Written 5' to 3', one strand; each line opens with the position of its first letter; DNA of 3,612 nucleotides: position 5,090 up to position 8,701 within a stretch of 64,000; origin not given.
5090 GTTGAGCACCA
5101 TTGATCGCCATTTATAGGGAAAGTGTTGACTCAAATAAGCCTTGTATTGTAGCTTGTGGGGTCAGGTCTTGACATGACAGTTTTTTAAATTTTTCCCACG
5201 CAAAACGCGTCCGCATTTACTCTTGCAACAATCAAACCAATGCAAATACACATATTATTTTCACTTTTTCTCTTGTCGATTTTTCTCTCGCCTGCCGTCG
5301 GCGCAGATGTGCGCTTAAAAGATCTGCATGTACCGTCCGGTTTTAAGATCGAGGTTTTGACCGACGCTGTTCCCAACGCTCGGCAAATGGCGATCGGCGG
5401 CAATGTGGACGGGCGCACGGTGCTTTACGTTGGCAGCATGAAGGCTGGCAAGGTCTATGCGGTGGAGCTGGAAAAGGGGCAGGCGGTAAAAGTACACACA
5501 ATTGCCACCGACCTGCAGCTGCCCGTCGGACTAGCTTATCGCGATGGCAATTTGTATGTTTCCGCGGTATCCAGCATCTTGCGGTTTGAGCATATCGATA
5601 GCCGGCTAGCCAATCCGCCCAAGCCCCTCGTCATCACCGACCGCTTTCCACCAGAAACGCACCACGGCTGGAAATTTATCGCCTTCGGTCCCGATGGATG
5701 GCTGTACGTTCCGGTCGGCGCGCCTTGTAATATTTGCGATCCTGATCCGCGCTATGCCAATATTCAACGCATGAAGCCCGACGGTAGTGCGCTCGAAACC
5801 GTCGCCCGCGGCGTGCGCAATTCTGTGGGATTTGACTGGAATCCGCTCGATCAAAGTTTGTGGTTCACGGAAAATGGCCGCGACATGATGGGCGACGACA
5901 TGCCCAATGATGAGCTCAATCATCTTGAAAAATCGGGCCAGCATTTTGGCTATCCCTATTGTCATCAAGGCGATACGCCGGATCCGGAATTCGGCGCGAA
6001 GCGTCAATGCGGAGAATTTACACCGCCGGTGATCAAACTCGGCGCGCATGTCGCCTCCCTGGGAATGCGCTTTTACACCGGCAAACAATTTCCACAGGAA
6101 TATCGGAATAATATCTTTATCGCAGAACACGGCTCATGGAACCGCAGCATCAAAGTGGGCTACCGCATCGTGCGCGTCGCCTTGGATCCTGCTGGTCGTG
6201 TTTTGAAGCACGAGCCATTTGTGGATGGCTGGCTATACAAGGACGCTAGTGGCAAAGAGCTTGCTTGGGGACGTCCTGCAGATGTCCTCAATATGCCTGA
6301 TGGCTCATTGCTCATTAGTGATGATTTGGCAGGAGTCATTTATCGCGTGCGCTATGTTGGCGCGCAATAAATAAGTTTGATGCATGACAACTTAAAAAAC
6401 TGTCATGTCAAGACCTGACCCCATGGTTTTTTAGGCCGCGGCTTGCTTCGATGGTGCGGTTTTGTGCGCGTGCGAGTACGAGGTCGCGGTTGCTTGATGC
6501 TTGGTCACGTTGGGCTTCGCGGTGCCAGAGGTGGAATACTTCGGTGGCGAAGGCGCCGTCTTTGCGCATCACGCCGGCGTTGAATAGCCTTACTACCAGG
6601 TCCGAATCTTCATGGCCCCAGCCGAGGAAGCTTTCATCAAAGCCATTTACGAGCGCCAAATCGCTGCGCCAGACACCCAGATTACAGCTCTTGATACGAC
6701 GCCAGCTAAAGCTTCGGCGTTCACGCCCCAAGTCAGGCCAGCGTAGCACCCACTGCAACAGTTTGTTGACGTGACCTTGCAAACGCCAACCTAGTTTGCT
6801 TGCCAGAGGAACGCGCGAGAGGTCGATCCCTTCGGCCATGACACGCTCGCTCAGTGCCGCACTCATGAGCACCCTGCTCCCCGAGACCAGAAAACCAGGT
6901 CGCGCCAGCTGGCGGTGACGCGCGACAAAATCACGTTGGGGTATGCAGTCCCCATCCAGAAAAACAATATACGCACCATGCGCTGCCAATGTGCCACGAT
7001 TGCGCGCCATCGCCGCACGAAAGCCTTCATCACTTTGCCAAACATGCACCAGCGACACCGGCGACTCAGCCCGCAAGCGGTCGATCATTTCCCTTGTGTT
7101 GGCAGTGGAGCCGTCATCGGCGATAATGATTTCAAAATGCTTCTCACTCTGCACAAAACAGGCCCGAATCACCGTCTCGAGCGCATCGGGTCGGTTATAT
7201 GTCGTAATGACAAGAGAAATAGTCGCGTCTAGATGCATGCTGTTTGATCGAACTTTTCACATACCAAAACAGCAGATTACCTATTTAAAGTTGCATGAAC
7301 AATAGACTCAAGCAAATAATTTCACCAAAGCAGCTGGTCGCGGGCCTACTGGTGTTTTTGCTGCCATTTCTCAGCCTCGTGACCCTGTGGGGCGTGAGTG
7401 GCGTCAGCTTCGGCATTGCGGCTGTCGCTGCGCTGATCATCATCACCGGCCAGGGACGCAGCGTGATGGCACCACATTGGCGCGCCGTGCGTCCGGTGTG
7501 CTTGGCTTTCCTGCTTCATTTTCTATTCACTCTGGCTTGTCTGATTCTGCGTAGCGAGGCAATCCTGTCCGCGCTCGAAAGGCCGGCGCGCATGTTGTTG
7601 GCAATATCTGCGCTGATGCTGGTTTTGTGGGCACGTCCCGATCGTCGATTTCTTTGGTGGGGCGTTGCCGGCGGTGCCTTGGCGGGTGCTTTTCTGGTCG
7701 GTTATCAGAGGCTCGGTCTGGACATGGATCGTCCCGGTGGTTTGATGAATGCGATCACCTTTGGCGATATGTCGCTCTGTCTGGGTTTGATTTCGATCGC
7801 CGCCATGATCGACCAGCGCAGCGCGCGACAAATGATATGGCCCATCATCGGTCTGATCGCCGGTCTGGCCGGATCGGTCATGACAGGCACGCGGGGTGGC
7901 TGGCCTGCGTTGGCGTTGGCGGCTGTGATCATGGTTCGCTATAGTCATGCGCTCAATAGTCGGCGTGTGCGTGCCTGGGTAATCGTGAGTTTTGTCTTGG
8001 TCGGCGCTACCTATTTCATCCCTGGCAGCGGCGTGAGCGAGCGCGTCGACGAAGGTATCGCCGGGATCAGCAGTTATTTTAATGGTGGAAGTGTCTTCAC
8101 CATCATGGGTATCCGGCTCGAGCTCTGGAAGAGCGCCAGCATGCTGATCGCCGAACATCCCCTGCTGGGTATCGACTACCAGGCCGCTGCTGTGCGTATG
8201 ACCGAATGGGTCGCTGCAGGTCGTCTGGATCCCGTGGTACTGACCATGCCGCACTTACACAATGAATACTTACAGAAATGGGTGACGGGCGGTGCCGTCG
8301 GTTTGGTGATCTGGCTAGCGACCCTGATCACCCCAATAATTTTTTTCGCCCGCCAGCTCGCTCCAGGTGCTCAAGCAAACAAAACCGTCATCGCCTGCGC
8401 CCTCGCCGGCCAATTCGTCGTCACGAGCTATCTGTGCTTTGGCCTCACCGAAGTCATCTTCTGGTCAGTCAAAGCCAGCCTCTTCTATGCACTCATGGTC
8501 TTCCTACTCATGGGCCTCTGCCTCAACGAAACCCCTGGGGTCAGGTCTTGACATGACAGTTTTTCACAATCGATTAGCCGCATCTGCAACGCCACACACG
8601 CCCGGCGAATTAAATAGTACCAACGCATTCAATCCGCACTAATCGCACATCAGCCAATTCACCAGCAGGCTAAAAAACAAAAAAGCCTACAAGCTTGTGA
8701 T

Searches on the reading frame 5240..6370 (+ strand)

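Call 7: search_protein_families(library=pfam, proteins=[window:5240-6370:+])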
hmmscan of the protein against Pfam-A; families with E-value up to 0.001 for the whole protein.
window:5240-6370:+ (376 aa): 3 families
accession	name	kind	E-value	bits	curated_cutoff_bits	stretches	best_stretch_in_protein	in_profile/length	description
PF07995.17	GSDH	-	4.3e-15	56.3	25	1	139-296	112-277/332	Glucose / Sorbosone dehydrogenase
PF23500.1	DUF7133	-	5e-08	33.1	27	1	80-367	71-352/385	Domain of unknown function (DUF7133)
PF22807.2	TrAA12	-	0.00025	19.9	30.9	0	259-319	270-323/463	TrAA12-like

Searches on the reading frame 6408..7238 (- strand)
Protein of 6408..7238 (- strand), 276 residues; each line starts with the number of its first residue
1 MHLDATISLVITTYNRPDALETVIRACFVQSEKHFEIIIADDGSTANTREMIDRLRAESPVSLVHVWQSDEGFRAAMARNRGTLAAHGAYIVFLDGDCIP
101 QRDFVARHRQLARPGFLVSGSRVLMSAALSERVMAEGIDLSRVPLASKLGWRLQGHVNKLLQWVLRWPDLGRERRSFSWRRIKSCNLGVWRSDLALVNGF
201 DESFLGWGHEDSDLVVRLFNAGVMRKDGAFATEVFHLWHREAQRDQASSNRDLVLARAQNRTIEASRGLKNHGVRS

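Call 7: search_protein_families(library=pfam, proteins=[window:6408-7238:-])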
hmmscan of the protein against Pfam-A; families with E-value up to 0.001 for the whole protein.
window:6408-7238:- (276 aa): 5 families
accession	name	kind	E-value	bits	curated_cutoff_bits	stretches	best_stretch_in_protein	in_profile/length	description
PF00535.33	Glycos_transf_2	-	1e-22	81.3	23.3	1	8-122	1-115/168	Glycosyl transferase family 2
PF10111.15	Glyco_tranf_2_2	-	1.9e-17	64.1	27.3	1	9-110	2-104/276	Glycosyltransferase like family 2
PF02709.20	Glyco_transf_7C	-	4.4e-11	42.7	23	1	177-224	14-61/78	N-terminal domain of galactosyltransferase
PF13641.12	Glyco_tranf_2_3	-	1.7e-09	38.4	27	1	7-112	3-111/230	Glycosyltransferase like family 2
PF05679.22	CHGN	-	0.0006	19.2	23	0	179-220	422-463/512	Chondroitin N-acetylgalactosaminyltransferase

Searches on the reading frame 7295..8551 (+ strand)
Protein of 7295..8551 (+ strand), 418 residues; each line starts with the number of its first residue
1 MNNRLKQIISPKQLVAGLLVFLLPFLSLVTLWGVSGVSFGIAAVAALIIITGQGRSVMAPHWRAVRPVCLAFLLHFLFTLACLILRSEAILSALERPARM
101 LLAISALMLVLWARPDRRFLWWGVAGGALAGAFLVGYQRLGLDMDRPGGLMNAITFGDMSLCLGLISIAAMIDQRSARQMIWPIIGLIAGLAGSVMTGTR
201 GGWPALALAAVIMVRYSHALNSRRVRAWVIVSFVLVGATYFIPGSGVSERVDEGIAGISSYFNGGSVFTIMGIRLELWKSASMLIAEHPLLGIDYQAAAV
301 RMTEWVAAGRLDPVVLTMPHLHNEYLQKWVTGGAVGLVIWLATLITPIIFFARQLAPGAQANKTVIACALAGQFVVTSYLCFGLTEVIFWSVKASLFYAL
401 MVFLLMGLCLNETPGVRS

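Call 7: search_protein_families(library=pfam, proteins=[window:7295-8551:+])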
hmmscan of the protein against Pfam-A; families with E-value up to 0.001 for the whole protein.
window:7295-8551:+ (418 aa): 1 family
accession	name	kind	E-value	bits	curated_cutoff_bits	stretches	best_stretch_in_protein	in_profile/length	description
PF04932.20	Wzy_C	-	5e-14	52.8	31.7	1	186-341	2-149/149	O-Antigen ligase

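Call 14: find_encoding_contigs(protein=window:7295-8551:+, flank=10000, max_places=10)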
Protein window:7295-8551:+ (418 aa): 9 contigs read that carry it; 5 places shown.
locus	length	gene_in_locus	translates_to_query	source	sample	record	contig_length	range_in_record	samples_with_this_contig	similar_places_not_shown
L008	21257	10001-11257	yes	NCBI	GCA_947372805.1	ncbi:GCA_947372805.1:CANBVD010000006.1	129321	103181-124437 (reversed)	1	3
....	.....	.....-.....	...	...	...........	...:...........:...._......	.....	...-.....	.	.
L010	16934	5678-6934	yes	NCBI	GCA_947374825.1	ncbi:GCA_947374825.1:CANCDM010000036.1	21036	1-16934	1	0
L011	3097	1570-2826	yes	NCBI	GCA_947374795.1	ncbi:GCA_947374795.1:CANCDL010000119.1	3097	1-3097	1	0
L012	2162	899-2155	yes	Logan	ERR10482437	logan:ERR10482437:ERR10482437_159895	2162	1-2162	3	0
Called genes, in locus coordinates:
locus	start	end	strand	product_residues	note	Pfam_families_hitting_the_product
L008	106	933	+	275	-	PF00561:Abhydrolase_1, PF12146:Hydrolase_4, PF12697:Abhydrolase_6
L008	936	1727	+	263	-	PF01557:FAA_hydrolase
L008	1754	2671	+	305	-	PF09290:AcetDehyd-dimer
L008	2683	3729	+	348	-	PF00682:HMGL-like, PF07836:DmpG_comm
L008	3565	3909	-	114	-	-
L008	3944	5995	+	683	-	PF05343:Peptidase_M42, PF01546:Peptidase_M20, PF04389:Peptidase_M28 (weak)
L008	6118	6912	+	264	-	PF00596:Aldolase_II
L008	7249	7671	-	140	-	PF01814:Hemerythrin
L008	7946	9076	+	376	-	PF23500:DUF7133, PF22807:TrAA12, PF07995:GSDH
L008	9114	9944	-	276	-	PF00535:Glycos_transf_2, PF10111:Glyco_tranf_2_2, PF13641:Glyco_tranf_2_3, PF02709:Glyco_transf_7C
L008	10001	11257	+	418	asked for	PF04932:Wzy_C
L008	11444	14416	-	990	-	-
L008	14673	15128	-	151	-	PF00072:Response_reg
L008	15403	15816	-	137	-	PF00072:Response_reg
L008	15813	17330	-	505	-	PF00989:PAS, PF08448:PAS_4, PF13426:PAS_9, PF00512:HisKA, PF02518:HATPase_c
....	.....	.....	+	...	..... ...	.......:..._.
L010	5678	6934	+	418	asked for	PF04932:Wzy_C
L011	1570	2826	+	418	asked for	PF04932:Wzy_C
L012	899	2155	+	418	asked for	PF04932:Wzy_C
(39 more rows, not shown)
